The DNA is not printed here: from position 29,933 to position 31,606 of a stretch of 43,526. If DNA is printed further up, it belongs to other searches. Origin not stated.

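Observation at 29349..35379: tRNA-Leu-linked integrase island with a five-gene coupled cassette (NusA-like / anchorless T4CP-like ATPase / TM-HD protein / polytopic membrane protein / small charged protein) that I cannot assign to any named system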

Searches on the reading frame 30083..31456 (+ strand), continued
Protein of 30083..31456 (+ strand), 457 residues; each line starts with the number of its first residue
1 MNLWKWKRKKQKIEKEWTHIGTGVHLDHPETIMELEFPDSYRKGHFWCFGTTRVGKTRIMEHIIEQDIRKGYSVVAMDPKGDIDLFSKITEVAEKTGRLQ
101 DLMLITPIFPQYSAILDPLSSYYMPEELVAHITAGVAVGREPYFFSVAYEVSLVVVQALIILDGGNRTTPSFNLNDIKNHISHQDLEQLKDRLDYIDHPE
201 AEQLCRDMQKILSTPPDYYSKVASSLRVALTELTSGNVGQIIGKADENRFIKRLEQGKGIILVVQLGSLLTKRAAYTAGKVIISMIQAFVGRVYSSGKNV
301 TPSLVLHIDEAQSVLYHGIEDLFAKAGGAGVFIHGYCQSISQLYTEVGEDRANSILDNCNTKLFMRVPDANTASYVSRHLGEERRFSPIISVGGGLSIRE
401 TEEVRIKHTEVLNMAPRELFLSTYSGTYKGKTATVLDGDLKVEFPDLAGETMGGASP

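Call 67: get_annotated_region(hit=H1, flank=9000)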
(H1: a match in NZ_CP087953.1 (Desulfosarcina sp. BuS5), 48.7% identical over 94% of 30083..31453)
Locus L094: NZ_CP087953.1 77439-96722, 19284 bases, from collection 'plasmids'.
description: Desulfosarcina sp. BuS5 plasmid unnamed1, complete sequence
organism: Desulfosarcina sp. BuS5 (NCBI taxid 933262)
taxonomy: Bacteria; Thermodesulfobacteriota; Desulfobacteria; Desulfobacterales; Desulfosarcinaceae; Desulfosarcina; Desulfosarcina sp. BuS5
host: -; source: -; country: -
typing (MOB-suite, as given by PLSDB): non-mobilizable
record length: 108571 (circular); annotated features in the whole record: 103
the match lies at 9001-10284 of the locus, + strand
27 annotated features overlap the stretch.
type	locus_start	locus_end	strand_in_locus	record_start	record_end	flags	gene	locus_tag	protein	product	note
CDS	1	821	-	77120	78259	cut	-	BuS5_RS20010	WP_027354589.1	ATP-binding protein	-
CDS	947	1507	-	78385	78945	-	-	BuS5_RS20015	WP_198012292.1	sigma-70 family RNA polymerase sigma factor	-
CDS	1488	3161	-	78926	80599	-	-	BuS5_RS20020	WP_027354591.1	helix-turn-helix domain-containing protein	-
CDS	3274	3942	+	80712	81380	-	-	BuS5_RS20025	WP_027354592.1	helix-turn-helix transcriptional regulator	-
CDS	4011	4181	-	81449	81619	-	-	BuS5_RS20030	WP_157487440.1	hypothetical protein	-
CDS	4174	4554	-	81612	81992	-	-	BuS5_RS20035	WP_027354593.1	hypothetical protein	-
CDS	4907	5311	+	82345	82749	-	-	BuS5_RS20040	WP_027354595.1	hypothetical protein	-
CDS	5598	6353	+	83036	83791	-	-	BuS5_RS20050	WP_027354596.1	thioredoxin fold domain-containing protein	-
CDS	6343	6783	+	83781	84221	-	-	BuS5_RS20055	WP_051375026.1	lytic transglycosylase domain-containing protein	-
CDS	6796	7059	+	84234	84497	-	-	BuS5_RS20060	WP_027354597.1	hypothetical protein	-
CDS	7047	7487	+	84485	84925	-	-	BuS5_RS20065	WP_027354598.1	RDD family protein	-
CDS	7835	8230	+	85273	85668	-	-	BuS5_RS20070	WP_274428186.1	CPBP family intramembrane glutamic endopeptidase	GO:0071586 - CAAX-box protein processing [Evidence IEA]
CDS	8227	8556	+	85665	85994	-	-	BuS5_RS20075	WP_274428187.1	hypothetical protein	-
CDS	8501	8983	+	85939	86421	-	-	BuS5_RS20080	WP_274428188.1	hypothetical protein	-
CDS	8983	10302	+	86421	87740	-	-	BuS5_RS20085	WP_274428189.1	TraM recognition domain-containing protein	-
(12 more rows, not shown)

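Call 68: get_annotated_region(hit=H3, flank=9000)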
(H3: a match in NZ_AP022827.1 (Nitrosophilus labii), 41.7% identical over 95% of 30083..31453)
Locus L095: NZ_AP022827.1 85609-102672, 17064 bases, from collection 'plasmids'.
description: Nitrosophilus labii strain HRV44 plasmid pHRV44, complete sequence
organism: Nitrosophilus labii (NCBI taxid 2706014)
taxonomy: Bacteria; Campylobacterota; Epsilonproteobacteria; Nautiliales; Nitratiruptoraceae; Nitrosophilus; Nitrosophilus labii
host: -; source: -; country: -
typing (MOB-suite, as given by PLSDB): non-mobilizable
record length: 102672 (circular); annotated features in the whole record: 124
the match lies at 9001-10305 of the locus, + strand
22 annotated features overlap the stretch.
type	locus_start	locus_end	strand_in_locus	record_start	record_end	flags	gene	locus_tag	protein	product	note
CDS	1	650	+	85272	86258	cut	-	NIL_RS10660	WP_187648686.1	TraU family protein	-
CDS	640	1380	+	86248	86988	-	-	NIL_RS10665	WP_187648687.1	EAL domain-containing protein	-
CDS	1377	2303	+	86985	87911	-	-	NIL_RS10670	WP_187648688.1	TrbC family F-type conjugative pilus assembly protein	-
CDS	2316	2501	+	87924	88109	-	-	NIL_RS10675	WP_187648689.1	hypothetical protein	-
CDS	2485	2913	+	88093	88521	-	-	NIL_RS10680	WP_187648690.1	hypothetical protein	-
CDS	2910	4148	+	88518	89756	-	-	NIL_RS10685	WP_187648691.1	DnaB-like helicase N-terminal domain-containing protein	GO:0006260 - DNA replication [Evidence IEA]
CDS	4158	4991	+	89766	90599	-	-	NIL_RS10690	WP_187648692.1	hypothetical protein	-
CDS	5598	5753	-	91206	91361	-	-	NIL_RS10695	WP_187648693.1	hypothetical protein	-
CDS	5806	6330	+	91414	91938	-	-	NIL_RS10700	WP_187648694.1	thermonuclease family protein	-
CDS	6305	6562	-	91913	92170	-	-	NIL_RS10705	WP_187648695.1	helix-turn-helix transcriptional regulator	-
CDS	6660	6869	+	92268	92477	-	-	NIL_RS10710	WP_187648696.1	hypothetical protein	-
CDS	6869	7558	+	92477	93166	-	-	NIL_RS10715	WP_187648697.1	hypothetical protein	-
CDS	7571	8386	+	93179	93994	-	-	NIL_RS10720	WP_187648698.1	hypothetical protein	-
CDS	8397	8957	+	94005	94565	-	-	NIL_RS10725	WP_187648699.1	HD domain-containing phosphohydrolase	-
CDS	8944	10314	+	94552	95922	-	-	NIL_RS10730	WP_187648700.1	TraM recognition domain-containing protein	-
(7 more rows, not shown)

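Call 69: get_annotated_region(hit=H9, flank=9000)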
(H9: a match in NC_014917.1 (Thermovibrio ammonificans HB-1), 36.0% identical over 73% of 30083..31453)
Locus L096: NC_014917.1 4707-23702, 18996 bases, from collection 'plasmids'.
description: Thermovibrio ammonificans HB-1 plasmid pTHEAM01, complete sequence
organism: Thermovibrio ammonificans HB-1 (NCBI taxid 648996)
taxonomy: Bacteria; Aquificota; Aquificia; Desulfurobacteriales; Desulfurobacteriaceae; Thermovibrio; Thermovibrio ammonificans; Thermovibrio ammonificans HB-1
host: -; source: walls of an active deep-sea hydrothermal vent chimney on the East Pacific Rise at 9 degrees 50' N; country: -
typing (MOB-suite, as given by PLSDB): non-mobilizable; mating-pair formation MPF_F
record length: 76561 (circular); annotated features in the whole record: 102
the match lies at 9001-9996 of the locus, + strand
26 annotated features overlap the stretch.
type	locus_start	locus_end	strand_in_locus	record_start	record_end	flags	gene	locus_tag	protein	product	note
CDS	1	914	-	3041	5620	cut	-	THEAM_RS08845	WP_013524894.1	TraC family protein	-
CDS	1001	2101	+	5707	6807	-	-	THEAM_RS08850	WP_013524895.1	hypothetical protein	-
CDS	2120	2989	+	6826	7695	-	-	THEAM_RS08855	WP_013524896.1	S4 domain-containing protein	-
CDS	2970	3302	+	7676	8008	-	-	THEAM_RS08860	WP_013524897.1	hypothetical protein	-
CDS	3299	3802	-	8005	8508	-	-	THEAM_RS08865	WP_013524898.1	hypothetical protein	-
CDS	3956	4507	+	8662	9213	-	-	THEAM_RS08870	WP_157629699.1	hypothetical protein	-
CDS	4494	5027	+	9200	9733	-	-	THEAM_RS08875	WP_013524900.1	hypothetical protein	-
CDS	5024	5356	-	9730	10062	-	-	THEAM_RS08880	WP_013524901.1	hypothetical protein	-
CDS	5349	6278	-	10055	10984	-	-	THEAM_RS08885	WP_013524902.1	ParM/StbA family protein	GO:0030541 - plasmid partitioning [Evidence IEA]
CDS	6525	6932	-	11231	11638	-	-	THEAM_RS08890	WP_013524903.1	hypothetical protein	-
CDS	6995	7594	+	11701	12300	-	-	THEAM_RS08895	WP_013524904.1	hypothetical protein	-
CDS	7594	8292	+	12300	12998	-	-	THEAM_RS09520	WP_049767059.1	GGDEF domain-containing protein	-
CDS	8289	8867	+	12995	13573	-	-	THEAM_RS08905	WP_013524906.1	EAL domain-containing protein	-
CDS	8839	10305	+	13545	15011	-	-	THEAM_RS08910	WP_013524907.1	TraM recognition domain-containing protein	-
CDS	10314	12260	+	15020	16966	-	topA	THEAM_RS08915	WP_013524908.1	type I DNA topoisomerase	GO:0006260 - DNA replication [Evidence IEA]; GO:0006265 - DNA topological change [Evidence IEA]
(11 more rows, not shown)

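Call 70: search_protein_families(library=pfam, proteins=[L095:10316-12604:+, L095:8397-8954:+, L095:7571-8383:+, L095:6869-7555:+, L085:10353-11951:+, L086:10317-11933:+, L096:7594-8289:+, L096:8289-8864:+, L096:6995-7591:+, L094:10316-11257:+], max_evalue=0.01)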
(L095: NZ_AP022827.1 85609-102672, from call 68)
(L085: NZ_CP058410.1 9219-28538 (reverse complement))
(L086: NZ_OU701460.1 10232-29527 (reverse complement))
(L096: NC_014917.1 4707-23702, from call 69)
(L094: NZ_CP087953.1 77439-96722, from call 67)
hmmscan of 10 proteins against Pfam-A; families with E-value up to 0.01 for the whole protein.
L095:10316-12604:+ (763 aa): 3 families
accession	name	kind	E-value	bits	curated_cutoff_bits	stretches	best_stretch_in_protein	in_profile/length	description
PF00990.26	GGDEF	-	2e-38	132.1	23.8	1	393-545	3-161/161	Diguanylate cyclase, GGDEF domain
PF01966.28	HD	-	3.4e-06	27.8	22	1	221-332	2-113/116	HD domain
PF24898.2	GGDEF_GdpP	-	0.00023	21.9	30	1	428-555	4-125/126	Cyclic-di-AMP phosphodiesterase GdpP-like, GGDEF domain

L095:8397-8954:+ (186 aa): 2 families
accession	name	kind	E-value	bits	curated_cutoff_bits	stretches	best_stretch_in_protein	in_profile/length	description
PF13487.12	HD_5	-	9.1e-12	45.5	27.2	1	16-156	6-157/170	HD domain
PF01966.28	HD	-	0.00066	20.4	22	1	31-136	8-114/116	HD domain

L095:7571-8383:+ (271 aa): 0 families

L095:6869-7555:+ (229 aa): 1 family
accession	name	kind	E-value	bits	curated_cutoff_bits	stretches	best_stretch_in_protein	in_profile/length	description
PF15647.12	Tox-REase-3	-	0.002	18.9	25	1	99-145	20-66/102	Restriction endonuclease fold toxin 3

L085:10353-11951:+ (533 aa): 1 family
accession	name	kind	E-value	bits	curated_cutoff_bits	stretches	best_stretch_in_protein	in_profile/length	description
PF01966.28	HD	-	1.2e-05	26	22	1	204-278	28-112/116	HD domain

L086:10317-11933:+ (539 aa): 1 family
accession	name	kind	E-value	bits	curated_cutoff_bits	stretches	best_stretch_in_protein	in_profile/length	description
PF01966.28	HD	-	2.4e-10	41.2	22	1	227-323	3-93/116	HD domain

L096:7594-8289:+ (232 aa): 1 family
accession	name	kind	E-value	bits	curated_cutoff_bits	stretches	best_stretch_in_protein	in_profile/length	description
PF00990.26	GGDEF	-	2e-30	106.2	23.8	1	91-228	3-159/161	Diguanylate cyclase, GGDEF domain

L096:8289-8864:+ (192 aa): 1 family
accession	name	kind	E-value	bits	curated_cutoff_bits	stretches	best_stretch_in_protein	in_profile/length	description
PF00563.25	EAL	-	5e-10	39.6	31.3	1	72-137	112-180/236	EAL domain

L096:6995-7591:+ (199 aa): 0 families

L094:10316-11257:+ (314 aa): 1 family
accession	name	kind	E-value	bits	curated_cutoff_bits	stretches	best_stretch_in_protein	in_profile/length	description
PF01966.28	HD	-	6.2e-09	36.6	22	1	131-234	2-112/116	HD domain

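Call 100: get_annotated_region(hit=H4, flank=8000)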
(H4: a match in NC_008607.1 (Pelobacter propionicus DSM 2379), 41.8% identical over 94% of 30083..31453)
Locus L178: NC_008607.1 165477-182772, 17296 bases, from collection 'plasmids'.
description: Pelobacter propionicus DSM 2379 plasmid pPRO1, complete sequence
organism: Pelobacter propionicus DSM 2379 (NCBI taxid 338966)
taxonomy: Bacteria; Thermodesulfobacteriota; Desulfuromonadia; Desulfuromonadales; Desulfuromonadaceae; Pelobacter; Pelobacter propionicus; Pelobacter propionicus DSM 2379
host: -; source: -; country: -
typing (MOB-suite, as given by PLSDB): non-mobilizable; replicon rep_cluster_1677; mating-pair formation MPF_F
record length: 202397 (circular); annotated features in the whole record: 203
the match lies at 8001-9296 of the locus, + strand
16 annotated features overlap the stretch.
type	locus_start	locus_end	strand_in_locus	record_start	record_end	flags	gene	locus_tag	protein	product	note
CDS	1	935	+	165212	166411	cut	-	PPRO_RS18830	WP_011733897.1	replication initiation protein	GO:0006270 - DNA replication initiation [Evidence IEA]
CDS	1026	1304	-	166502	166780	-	-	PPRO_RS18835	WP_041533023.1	hypothetical protein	-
CDS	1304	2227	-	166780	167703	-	-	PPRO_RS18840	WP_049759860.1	ParM/StbA family protein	GO:0030541 - plasmid partitioning [Evidence IEA]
CDS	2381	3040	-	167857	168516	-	-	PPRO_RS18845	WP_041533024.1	hypothetical protein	-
CDS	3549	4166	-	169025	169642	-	-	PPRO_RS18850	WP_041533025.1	hypothetical protein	-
CDS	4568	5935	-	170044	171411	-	-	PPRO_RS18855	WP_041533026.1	response regulator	GO:0000160 - phosphorelay signal transduction system [Evidence IEA]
CDS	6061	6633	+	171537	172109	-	-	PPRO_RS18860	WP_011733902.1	helix-turn-helix domain-containing protein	GO:0045892 - negative regulation of DNA-templated transcription [Evidence IEA]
CDS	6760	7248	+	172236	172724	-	-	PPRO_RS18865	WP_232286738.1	lytic transglycosylase domain-containing protein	-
CDS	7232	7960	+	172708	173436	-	-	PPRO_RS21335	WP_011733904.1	hypothetical protein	-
CDS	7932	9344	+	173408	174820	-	-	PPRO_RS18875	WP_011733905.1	TraM recognition domain-containing protein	-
CDS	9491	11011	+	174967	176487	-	-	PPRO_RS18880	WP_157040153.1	HD domain-containing protein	-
CDS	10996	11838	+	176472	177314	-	-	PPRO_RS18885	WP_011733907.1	conjugal transfer protein TraF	-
CDS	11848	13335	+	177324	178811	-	-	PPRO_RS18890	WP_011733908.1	conjugal transfer protein TraH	-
CDS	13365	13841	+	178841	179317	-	-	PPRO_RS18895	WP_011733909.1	hypothetical protein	-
CDS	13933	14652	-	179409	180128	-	-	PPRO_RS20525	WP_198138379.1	hypothetical protein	-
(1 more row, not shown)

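Call 101: get_annotated_region(hit=H5, flank=8000)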
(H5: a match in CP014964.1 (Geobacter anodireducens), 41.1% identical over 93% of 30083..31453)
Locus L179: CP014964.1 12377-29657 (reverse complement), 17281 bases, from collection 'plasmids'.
description: Geobacter anodireducens strain SD-1 plasmid pSD, complete sequence
organism: Geobacter anodireducens (NCBI taxid 1340425)
taxonomy: Bacteria; Thermodesulfobacteriota; Desulfuromonadia; Geobacterales; Geobacteraceae; Geobacter; Geobacter anodireducens
host: -; source: -; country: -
typing (MOB-suite, as given by PLSDB): non-mobilizable; mating-pair formation MPF_F
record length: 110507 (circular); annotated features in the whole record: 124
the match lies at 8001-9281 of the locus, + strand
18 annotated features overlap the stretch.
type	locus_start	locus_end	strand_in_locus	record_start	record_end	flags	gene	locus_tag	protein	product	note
CDS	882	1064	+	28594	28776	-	-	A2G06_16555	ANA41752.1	hypothetical protein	-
CDS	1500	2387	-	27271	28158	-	-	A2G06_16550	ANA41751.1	hypothetical protein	-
CDS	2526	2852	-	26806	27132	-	-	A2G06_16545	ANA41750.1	hypothetical protein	-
CDS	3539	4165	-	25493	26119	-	-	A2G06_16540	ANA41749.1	hypothetical protein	-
CDS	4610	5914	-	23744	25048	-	-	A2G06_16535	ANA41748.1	hypothetical protein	-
CDS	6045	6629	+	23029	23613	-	-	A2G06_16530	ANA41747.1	hypothetical protein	-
CDS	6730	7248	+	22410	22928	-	-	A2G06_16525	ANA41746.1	transglycosylase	-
CDS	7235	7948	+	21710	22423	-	-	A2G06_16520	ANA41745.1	hypothetical protein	-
CDS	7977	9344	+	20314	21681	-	-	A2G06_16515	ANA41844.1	conjugal transfer protein TraG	-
CDS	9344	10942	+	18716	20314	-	-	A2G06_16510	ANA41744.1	hypothetical protein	-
CDS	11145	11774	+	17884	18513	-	-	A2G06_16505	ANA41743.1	thioredoxin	-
CDS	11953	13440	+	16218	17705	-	-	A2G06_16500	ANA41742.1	hypothetical protein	-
CDS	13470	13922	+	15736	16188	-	-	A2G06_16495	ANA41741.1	hypothetical protein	-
CDS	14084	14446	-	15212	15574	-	-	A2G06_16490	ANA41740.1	hypothetical protein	-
CDS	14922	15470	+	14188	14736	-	-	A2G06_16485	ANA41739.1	hypothetical protein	-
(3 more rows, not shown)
